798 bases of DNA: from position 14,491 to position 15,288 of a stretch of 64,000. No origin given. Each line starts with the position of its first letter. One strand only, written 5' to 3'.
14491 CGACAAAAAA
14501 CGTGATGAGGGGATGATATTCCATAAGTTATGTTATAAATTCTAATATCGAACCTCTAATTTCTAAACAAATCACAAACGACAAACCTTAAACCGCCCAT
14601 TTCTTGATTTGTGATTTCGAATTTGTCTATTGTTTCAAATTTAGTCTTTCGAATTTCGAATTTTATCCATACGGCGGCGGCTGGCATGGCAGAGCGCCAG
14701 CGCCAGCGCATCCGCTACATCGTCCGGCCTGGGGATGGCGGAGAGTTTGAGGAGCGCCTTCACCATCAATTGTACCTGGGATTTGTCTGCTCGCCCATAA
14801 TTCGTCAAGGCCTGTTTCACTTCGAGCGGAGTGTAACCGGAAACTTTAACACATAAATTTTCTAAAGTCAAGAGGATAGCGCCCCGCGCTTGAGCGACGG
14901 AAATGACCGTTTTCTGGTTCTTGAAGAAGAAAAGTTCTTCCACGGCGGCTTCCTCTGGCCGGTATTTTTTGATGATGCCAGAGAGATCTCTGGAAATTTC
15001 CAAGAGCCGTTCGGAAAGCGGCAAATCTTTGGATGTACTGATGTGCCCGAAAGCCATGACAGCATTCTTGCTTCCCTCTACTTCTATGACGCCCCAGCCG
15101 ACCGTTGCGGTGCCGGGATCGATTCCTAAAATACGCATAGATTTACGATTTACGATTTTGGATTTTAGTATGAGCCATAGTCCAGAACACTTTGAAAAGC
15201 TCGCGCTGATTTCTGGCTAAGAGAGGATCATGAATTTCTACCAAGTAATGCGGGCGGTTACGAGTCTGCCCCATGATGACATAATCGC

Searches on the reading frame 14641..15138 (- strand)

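Call 9: search_protein_families(library=pfam, proteins=[window:14641-15138:-], max_evalue=0.001)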
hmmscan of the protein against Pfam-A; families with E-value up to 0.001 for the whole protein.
window:14641-15138:- (165 aa): 1 family
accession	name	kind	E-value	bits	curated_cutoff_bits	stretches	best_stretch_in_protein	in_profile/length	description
PF02075.23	RuvC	-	2.3e-49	167.6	22.2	1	3-151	1-148/148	Crossover junction endodeoxyribonuclease RuvC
